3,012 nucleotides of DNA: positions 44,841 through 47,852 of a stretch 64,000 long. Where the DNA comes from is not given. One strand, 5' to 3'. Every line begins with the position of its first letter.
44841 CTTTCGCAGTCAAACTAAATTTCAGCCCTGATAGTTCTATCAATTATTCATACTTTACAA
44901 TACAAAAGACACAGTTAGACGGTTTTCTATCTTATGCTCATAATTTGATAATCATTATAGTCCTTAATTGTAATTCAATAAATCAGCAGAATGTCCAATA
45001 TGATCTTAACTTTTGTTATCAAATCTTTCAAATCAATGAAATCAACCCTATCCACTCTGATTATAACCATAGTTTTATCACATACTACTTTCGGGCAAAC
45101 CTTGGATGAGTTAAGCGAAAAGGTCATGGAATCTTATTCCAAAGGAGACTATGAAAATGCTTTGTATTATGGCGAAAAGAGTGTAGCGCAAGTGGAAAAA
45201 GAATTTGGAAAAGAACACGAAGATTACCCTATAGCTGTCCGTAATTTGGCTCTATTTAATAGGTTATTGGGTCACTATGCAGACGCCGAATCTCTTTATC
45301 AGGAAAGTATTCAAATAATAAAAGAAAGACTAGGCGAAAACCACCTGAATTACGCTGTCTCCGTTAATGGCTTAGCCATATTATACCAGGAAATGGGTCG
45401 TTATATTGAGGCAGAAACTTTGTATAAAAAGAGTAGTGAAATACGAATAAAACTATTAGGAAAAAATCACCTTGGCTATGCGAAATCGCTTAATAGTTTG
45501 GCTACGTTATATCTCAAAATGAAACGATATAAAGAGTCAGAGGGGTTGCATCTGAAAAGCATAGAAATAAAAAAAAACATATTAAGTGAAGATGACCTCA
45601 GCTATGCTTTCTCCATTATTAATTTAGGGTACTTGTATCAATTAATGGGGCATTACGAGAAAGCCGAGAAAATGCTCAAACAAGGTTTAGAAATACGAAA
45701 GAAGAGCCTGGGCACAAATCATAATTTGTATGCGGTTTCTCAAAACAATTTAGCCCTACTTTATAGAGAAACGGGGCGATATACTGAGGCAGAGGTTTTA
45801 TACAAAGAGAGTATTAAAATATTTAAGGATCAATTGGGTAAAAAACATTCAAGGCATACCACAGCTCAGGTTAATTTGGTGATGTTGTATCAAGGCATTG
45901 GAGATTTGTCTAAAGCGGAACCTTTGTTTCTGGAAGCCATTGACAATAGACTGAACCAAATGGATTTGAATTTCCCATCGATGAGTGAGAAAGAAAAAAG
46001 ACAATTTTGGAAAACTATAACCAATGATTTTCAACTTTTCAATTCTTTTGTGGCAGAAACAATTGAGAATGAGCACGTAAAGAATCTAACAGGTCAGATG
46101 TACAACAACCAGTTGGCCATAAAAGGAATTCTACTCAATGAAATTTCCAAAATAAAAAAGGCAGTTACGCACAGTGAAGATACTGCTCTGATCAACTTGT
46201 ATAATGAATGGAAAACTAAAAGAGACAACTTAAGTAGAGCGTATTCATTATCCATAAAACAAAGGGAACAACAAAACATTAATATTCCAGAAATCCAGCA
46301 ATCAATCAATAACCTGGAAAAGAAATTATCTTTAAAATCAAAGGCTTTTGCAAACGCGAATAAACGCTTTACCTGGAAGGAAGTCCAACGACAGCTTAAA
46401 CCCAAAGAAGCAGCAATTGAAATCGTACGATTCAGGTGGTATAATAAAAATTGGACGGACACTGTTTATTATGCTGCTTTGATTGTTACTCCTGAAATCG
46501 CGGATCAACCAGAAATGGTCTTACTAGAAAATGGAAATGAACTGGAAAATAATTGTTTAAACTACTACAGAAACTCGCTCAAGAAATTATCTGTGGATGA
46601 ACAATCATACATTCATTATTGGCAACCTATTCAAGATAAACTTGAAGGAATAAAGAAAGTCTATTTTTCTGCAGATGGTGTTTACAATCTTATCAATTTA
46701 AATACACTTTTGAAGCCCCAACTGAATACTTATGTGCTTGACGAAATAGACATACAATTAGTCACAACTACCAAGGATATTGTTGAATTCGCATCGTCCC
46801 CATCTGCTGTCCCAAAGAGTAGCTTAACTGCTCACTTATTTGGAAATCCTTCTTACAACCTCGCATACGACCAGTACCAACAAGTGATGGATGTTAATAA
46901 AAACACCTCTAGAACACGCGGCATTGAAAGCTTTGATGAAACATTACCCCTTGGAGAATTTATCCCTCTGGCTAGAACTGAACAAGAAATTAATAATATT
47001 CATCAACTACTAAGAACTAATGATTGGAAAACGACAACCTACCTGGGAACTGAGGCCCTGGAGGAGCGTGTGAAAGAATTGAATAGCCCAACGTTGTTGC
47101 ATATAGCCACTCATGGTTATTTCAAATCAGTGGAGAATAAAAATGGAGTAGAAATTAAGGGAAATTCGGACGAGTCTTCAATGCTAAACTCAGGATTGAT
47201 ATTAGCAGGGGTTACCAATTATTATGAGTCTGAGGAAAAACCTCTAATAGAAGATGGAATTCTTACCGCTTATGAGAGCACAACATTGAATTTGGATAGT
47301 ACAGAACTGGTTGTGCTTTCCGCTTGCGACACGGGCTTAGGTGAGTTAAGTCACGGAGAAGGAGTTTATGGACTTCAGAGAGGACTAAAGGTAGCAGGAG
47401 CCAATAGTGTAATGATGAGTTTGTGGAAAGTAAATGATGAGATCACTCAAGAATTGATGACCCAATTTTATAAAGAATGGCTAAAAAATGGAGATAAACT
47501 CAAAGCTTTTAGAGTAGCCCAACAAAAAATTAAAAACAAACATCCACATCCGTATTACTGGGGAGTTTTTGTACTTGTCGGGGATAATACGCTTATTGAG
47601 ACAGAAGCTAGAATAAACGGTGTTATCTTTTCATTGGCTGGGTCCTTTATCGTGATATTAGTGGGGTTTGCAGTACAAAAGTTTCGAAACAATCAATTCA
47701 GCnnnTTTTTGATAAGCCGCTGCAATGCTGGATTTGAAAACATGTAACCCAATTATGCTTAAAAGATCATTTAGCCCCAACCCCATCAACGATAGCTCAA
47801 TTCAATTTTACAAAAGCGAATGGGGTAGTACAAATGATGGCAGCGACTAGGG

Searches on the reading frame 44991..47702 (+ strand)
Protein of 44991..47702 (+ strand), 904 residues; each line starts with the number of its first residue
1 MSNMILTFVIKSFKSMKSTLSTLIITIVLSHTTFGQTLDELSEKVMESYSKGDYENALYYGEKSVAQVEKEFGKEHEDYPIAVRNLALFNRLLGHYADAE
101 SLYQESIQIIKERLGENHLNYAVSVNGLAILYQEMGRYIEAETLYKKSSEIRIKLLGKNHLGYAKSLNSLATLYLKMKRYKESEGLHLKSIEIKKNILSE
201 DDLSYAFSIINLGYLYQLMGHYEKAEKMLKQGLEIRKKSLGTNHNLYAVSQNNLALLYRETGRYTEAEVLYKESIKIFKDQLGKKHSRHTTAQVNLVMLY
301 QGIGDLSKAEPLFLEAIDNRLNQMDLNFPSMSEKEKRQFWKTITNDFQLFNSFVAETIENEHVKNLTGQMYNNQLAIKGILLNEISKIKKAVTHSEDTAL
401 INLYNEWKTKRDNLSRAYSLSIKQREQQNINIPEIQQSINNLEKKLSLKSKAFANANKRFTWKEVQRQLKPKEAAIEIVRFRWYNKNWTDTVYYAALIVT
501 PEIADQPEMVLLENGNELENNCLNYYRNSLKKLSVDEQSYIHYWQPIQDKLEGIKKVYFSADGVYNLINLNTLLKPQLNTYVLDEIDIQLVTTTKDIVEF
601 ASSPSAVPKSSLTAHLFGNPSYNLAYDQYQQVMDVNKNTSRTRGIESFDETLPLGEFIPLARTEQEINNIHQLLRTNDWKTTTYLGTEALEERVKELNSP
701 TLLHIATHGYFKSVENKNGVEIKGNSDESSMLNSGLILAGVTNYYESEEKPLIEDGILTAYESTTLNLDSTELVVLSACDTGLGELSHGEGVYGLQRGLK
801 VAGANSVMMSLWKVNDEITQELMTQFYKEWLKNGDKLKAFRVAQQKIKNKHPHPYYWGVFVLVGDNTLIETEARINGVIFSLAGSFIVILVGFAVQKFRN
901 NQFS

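Call 61: search_protein_families(library=pfam, proteins=[window:44991-47702:+], max_evalue=0.001)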
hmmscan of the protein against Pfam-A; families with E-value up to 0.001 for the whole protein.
window:44991-47702:+ (904 aa): 15 families
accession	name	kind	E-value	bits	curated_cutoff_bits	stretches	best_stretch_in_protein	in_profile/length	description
PF13424.12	TPR_12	-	1.2e-77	256.5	30.1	6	210-279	7-76/77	Tetratricopeptide repeat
PF12770.12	CHAT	-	7.1e-57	193.5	24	1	542-865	10-289/289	CHAT domain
PF13374.12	TPR_10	-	5e-47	157.1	27.5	5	124-160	4-40/42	Tetratricopeptide repeat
PF24885.1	TPR_NPHP3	-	4.5e-32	111.8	100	3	212-323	105-216/239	Nephrocystin-3 TPR domain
PF07719.23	TPR_2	-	5.9e-19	67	27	0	251-279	4-32/34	Tetratricopeptide repeat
PF00515.34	TPR_1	-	1.4e-18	66.3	27.8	2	210-237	5-32/34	Tetratricopeptide repeat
PF13176.12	TPR_7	-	2.4e-16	58.8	27.9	0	209-238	2-31/36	Tetratricopeptide repeat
PF13181.12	TPR_8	-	6.2e-15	54.5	25.7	1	210-238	5-33/34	Tetratricopeptide repeat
PF17874.7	TPR_MalT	-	3e-11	43.6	45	1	203-341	76-213/336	MalT-like TPR region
PF12862.13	ANAPC5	-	4.4e-08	33.5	23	0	52-124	12-82/91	Anaphase-promoting complex subunit 5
PF14559.12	TPR_19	-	4.8e-08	33.7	25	0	94-147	5-50/68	Tetratricopeptide repeat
PF13428.12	TPR_14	-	7.7e-08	32.7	23.5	0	253-280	6-33/44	Tetratricopeptide repeat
PF13431.12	TPR_17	-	2e-07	31.2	24.4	0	248-268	13-33/34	Tetratricopeptide repeat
PF07721.20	TPR_4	-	0.0004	21.2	27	0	249-270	2-23/26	Tetratricopeptide repeat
PF13432.12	TPR_16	-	0.0004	21.2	32.7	0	220-275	11-58/65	Tetratricopeptide repeat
